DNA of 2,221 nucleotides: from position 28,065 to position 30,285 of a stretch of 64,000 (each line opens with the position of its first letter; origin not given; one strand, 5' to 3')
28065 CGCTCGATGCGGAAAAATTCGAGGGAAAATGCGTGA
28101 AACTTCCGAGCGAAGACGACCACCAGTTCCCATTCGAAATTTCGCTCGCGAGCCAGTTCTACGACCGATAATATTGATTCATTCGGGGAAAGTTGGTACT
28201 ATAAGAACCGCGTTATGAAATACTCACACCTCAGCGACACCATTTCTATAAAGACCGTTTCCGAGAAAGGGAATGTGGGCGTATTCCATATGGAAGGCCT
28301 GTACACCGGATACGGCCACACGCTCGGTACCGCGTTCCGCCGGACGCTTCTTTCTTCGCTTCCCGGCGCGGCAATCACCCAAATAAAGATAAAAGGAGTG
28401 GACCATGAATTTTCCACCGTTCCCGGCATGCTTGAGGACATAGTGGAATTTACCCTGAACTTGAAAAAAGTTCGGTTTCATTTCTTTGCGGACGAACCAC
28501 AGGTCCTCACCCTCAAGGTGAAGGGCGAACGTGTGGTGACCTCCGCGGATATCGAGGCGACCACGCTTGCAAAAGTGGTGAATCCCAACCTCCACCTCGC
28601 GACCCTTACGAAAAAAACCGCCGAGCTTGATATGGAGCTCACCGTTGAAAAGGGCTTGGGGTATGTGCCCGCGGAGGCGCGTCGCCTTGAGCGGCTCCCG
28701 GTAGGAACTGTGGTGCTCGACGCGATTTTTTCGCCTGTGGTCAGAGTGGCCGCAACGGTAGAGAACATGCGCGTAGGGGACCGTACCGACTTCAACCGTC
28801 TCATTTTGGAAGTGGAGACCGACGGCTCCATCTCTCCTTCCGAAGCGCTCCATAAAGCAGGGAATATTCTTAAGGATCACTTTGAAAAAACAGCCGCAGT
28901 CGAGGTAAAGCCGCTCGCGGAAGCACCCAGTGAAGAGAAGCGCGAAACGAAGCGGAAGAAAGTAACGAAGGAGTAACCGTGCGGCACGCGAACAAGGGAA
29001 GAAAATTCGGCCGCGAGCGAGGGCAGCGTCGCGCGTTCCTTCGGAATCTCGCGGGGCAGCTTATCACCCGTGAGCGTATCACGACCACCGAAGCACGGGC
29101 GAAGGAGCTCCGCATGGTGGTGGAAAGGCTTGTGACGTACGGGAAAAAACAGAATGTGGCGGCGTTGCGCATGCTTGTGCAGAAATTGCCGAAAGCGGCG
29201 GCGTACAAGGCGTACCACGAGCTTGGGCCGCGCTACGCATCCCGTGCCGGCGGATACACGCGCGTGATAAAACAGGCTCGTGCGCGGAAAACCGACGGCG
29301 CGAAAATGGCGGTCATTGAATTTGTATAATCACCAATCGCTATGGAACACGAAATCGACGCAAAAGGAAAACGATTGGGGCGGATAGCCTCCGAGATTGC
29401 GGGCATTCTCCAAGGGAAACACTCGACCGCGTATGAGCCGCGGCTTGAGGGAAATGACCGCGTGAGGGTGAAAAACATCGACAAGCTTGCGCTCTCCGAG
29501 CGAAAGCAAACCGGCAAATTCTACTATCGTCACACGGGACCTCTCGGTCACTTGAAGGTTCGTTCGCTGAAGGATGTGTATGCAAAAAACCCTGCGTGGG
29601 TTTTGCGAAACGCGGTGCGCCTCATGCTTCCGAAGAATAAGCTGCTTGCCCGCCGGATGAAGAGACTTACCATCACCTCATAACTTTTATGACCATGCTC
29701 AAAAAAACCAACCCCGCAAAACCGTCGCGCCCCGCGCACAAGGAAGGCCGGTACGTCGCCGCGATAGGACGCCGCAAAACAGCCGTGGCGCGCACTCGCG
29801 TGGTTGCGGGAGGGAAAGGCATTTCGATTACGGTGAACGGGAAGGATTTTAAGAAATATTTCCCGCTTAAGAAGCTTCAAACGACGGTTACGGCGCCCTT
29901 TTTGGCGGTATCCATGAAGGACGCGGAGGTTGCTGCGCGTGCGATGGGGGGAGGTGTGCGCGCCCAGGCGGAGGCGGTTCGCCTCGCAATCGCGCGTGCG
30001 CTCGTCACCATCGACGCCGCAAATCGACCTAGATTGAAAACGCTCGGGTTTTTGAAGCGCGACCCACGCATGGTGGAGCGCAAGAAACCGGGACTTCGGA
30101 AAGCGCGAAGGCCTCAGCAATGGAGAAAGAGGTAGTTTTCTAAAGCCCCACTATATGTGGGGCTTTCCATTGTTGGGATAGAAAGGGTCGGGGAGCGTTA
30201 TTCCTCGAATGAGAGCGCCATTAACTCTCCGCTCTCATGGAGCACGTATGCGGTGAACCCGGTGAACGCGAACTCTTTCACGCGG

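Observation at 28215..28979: RNA polymerase alpha subunit encoded without the C-terminal domain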

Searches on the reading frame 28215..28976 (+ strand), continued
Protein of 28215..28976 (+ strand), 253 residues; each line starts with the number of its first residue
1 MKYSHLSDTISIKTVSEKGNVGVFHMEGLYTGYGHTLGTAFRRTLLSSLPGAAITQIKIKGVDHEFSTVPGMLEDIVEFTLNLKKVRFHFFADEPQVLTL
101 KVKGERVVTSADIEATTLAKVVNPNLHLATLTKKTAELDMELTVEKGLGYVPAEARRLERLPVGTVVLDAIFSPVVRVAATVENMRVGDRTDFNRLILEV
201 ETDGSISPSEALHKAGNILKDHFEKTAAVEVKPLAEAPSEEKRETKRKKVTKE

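Call 23: search_protein_representatives(protein=window:28215-28976:+)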
Query: 253 residues. Proteins with E-value up to 0.001 (for the whole library): 8607; up to 1e-10: 5310; up to 1e-30: 1067. The best 150 are listed.
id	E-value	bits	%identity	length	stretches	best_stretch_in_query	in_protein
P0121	1.8e-99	348.4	65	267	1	1-251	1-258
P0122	6.7e-93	326.9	41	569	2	12-229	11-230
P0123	1.9e-80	286.2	44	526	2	10-225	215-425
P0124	2.6e-71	256.2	51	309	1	9-244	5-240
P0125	4.3e-66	239.2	49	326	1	9-245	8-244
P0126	1.8e-65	237.2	50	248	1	11-219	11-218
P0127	4.2e-65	235.9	49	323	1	12-231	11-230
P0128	7.1e-65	235.2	49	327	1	12-239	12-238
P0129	1.4e-64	234.3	51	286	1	13-252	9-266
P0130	1.9e-64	233.8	53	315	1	14-223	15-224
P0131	2.1e-63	230.4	48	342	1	13-244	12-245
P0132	1.3e-62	227.8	59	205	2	109-252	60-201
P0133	1.4e-62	227.7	51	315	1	10-215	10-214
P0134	1.4e-62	227.7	48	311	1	14-227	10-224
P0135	1.4e-62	227.7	51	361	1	11-227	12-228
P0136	6.9e-62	225.4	47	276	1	13-237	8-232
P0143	2.9e-60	220.1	46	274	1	17-241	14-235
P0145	8.4e-60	218.6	50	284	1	17-224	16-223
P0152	3.2e-58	213.4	47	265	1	16-251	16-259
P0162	4.8e-56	206.3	49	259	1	12-251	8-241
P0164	6.0e-56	206.0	49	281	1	18-225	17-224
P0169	1.7e-55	204.5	44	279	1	13-251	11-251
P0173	5.9e-55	202.7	45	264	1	12-248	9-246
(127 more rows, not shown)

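Call 26: list_cluster_members(proteins=[P0121, P0129, P0136, P0143, P0145, P0152, P0162, P0164, P0169, P0173])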
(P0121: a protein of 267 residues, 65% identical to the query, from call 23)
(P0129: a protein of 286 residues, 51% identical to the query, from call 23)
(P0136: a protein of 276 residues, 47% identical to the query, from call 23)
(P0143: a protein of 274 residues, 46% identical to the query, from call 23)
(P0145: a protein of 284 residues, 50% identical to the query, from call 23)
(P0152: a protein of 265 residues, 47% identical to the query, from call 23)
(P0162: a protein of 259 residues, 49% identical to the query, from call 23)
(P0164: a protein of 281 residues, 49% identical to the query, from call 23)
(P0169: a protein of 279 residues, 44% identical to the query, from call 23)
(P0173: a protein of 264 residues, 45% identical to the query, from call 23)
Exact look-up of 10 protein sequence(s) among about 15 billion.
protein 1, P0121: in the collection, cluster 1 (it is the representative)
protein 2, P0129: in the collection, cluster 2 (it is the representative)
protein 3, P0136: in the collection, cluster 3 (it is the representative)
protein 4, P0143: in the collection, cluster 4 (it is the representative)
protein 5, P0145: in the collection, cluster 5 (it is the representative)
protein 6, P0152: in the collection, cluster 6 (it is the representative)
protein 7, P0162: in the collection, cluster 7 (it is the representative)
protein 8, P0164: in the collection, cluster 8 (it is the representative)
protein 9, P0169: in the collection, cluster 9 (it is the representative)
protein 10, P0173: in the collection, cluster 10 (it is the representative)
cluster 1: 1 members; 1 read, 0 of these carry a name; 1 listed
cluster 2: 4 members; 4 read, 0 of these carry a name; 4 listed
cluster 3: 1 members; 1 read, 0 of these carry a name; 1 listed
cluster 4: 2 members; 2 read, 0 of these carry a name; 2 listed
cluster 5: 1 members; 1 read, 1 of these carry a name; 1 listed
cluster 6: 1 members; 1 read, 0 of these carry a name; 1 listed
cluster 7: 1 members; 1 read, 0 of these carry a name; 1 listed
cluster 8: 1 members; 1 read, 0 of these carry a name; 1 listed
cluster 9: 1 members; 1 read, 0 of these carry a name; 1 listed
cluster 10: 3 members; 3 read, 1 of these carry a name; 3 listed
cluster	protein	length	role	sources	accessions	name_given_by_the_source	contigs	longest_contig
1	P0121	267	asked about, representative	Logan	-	-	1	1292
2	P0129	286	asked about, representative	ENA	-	-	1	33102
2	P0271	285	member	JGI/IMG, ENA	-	-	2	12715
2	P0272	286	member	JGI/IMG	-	-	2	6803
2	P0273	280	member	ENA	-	-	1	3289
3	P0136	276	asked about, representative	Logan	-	-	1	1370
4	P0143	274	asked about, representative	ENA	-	-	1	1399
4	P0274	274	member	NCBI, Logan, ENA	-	-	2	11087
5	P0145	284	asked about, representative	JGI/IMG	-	DNA-directed RNA polymerase subunit alpha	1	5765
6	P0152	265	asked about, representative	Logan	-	-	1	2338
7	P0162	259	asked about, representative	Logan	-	-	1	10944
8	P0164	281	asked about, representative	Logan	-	-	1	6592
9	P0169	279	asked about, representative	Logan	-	-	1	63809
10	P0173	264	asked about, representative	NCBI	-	-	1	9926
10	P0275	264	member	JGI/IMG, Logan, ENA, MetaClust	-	\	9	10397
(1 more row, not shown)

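Call 32: find_related_loci(query=A2, collection=genome_contigs, flank=2500)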
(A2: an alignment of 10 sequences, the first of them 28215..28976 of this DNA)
Query A2 (253 aa) in genome_contigs; peptide patterns used: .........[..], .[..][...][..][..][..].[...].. (x = any residue, [..] = any of these).
600 stretches matched a pattern (row limit reached: there are more); 598 encode a relative of the query (tblastn E <= 1e-3); the best 80 are kept; 80 distinct loci.
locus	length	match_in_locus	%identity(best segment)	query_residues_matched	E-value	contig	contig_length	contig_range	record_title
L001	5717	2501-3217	81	1-238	5e-128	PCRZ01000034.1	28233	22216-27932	MAG: Candidatus Jorgensenbacteria bacterium CG23_combo_of_CG06-09_8_20_14_all_54_14 CG23_scaffold_3339_c, whole genome s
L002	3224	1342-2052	69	1-237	1e-112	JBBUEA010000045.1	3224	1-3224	MAG: Patescibacteria group bacterium isolate H14-bin023_1 H14_bin023_1_000000000045, whole genome shotgun sequence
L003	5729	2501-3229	63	1-243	1e-103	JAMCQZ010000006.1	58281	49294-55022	MAG: Patescibacteria group bacterium isolate FK_Sedi_A_Bin.300 NODE_900_length_58281_cov_5.82206, whole genome shotgun s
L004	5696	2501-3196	63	1-232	3e-100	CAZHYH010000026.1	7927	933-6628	MAG TPA_asm: uncultured Candidatus Saccharibacteria bacterium isolate binchicken_co387_517 genome assembly, contig: NODE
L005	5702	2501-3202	62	1-234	5e-100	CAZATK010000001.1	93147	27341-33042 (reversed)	MAG TPA_asm: uncultured Candidatus Saccharibacteria bacterium isolate SRP178908_co1_176 genome assembly, contig: NODE_10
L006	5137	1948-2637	64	1-230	1e-99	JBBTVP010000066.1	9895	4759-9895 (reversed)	MAG: Patescibacteria group bacterium isolate H51-bin047_1 H51_bin047_1_000000000066, whole genome shotgun sequence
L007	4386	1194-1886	63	1-231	3e-99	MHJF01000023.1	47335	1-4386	MAG: Candidatus Harrisonbacteria bacterium RIFCSPHIGHO2_02_FULL_40_20 rifcsphigho2_02_scaffold_4420, whole genome shotgu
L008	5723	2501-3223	59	1-241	1e-98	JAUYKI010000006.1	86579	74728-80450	MAG: bacterium isolate C24_metabat.bin.189 C24_k141_173229, whole genome shotgun sequence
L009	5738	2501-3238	60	1-247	3e-98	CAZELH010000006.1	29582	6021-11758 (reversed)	MAG TPA_asm: uncultured Candidatus Saccharibacteria bacterium isolate SRP189682_co2_92 genome assembly, contig: NODE_198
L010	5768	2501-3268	60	1-249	6e-98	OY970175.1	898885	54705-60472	MAG: uncultured bacterium isolate MFD03726.bin.c.4 genome assembly, chromosome: 1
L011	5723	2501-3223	62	1-241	1e-97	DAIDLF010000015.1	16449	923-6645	MAG TPA_asm: Candidatus Parcubacteria bacterium isolate clean422 k141_437788, whole genome shotgun sequence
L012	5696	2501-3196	64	1-231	3e-97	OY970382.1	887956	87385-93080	MAG: uncultured bacterium isolate MFD03726.bin.c.5 genome assembly, chromosome: 1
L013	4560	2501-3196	62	1-232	3e-96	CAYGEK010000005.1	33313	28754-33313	MAG TPA_asm: uncultured Candidatus Saccharibacteria bacterium isolate ERP113451_co3_265 genome assembly, contig: NODE_88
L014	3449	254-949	63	1-232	3e-96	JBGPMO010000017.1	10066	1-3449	MAG: Candidatus Paceibacteria bacterium isolate OBJ_0618_7090110_236 k141_3732357_length_10066_cov_12.0000, whole genome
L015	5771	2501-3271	57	1-253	8e-96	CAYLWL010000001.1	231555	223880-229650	MAG TPA_asm: uncultured Candidatus Saccharibacteria bacterium isolate binchicken_co227_1182 genome assembly, contig: NOD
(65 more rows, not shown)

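Call 46: predict_structure(alignment_id=A2)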
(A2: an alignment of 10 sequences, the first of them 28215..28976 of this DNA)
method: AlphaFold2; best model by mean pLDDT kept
length: 253 residues; sequences in the alignment: 10
mean_pLDDT: 78.5   pTM: 0.66
mean pLDDT of the five models: 78.5, 72.7, 69.0, 68.3, 66.3
residues with pLDDT >= 90: 64; 70-90: 133; 50-70: 24; < 50: 32
segments of 3 or more residues with pLDDT < 50: 1-8, 230-253
pLDDT, mean of each block of 10 residues (from residue 1): 41 88 88 86 86 87 78 87 88 89 93 89 91 90 84 65 75 87 76 86 88 86 67 43 37 35
secondary structure, 60 per line:
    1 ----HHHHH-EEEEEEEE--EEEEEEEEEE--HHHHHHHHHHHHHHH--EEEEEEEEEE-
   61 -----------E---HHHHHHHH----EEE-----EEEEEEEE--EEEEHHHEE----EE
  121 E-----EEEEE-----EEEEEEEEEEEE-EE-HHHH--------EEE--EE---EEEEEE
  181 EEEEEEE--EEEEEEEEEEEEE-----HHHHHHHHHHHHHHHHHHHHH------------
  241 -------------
elements in order: H5-9 E11-18 E21-30 H33-47 E50-59 H76-83 E88-90 E96-103 E106-109 E119-121 E127-131 E137-148 H153-156 E165-167 E175-187 E190-202 H208-228

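Call 61: fold_search(model_id=the predicted structure, library=pdb)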
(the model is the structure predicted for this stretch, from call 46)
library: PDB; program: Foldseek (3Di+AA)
matches with E <= 10: 1073; with E <= 0.001: 409
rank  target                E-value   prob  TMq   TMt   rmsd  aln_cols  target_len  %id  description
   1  8i23_B                6.1e-27  1.00  0.77  0.86   2.7       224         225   43  Clostridium thermocellum RNA polymerase transcription open complex with SigI1 and its promoter (released 2023-10-11)
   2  9a4w_A                1.0e-26  1.00  0.78  0.64   2.6       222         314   42  Integrative model of RPOA-RPOC by crosslinking MS and deep learning (released 2024-09-18)
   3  8x6f_A                1.1e-26  1.00  0.76  0.86   2.7       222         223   40  Cryo-EM structure of Staphylococcus aureus sigA-dependent RNAP-promoter open complex (released 2024-06-05)
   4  8i24_A                2.3e-26  1.00  0.77  0.85   2.8       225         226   43  Clostridium thermocellum RNA polymerase transcription open complex with SigI6 and its promoter (released 2023-10-11)
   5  6wvj_A                3.0e-26  1.00  0.75  0.84   2.8       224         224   42  Cryo-EM structure of Bacillus subtilis RNA Polymerase elongation complex (released 2020-11-18)
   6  7p5x_AA               1.0e-25  1.00  0.76  0.84   2.9       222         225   44  Mycobacterial RNAP with transcriptional activator PafBC (released 2021-12-22)
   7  6fbv_A                1.1e-25  1.00  0.75  0.84   2.7       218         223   45  Single particle cryo em structure of Mycobacterium tuberculosis RNA polymerase in complex with Fidaxomicin (released 2018-02-28)
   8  5zx2_B                1.3e-25  1.00  0.78  0.83   3.4       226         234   44  Mycobacterium tuberculosis RNA polymerase transcription initiation complex with ECF sigma factor sigma H and 7nt RNA (released 2019-03-20)
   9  8i23_A                1.3e-25  1.00  0.74  0.81   3.0       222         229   44  Clostridium thermocellum RNA polymerase transcription open complex with SigI1 and its promoter (released 2023-10-11)
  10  5d4d_A                1.3e-25  1.00  0.74  0.81   2.9       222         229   41  Crystal structure of Thermus thermophilus product complex for transcription initiation with NAD and CTP (released 2016-07-06)
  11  6dv9_B                1.7e-25  1.00  0.78  0.84   3.1       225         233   44  Crystal structure of Mycobacterium tuberculosis transcription initiation complex(ECF sigma factor L) containing 5nt RN (released 2019-02-20)
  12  6dvb_B                1.8e-25  1.00  0.78  0.84   3.1       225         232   44  Crystal structure of Mycobacterium tuberculosis transcription initiation complex(ECF sigma factor L) containing 5nt RN (released 2019-02-20)
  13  8w8o_B                1.9e-25  1.00  0.77  0.86   2.5       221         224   41  Thermus thermophilus initiation complex in the half-translocated state (released 2024-07-24)
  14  5d4d_K                1.9e-25  1.00  0.74  0.81   2.9       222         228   41  Crystal structure of Thermus thermophilus product complex for transcription initiation with NAD and CTP (released 2016-07-06)
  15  4jk1_F                1.9e-25  1.00  0.71  0.78   3.8       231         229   39  X-ray crystal structure of Escherichia coli sigma70 holoenzyme in complex with Guanosine tetraphosphate (ppGpp) (released 2013-04-10)
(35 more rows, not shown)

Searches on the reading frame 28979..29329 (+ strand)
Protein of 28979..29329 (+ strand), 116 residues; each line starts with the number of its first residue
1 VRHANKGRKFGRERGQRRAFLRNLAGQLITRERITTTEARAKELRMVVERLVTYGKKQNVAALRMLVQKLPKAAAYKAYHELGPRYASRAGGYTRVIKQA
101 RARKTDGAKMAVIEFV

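Call 4: search_protein_families(library=pfam, proteins=[window:28979-29329:+], max_evalue=1)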
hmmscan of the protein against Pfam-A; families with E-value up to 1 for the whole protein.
window:28979-29329:+ (116 aa): 3 families
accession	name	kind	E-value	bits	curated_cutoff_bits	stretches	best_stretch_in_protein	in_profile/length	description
PF01196.24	Ribosomal_L17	-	3.6e-29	101.9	27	1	21-116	2-97/97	Ribosomal protein L17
PF18932.5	DUF5681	-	0.1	13.6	27.5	1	7-72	11-74/77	Family of unknown function (DUF5681)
PF18623.6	TnsE_C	-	0.12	12.6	26.7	1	42-114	4-64/145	TnsE C-terminal domain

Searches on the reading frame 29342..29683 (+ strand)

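Call 39: search_protein_families(library=pfam, proteins=[window:29342-29683:+], max_evalue=0.001)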
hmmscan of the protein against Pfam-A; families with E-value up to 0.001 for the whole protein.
window:29342-29683:+ (113 aa): 1 family
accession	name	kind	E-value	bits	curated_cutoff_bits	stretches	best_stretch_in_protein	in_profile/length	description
PF00572.24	Ribosomal_L13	-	2.5e-29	102.2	23.8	1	3-111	4-112/119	Ribosomal protein L13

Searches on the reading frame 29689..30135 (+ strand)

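Call 39: search_protein_families(library=pfam, proteins=[window:29689-30135:+], max_evalue=0.001)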
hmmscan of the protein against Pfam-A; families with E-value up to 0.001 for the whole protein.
window:29689-30135:+ (148 aa): 1 family
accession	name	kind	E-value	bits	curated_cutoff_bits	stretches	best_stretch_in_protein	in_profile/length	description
PF00380.25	Ribosomal_S9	-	4.4e-37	127.7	22.5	1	27-148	1-121/121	Ribosomal protein S9/S16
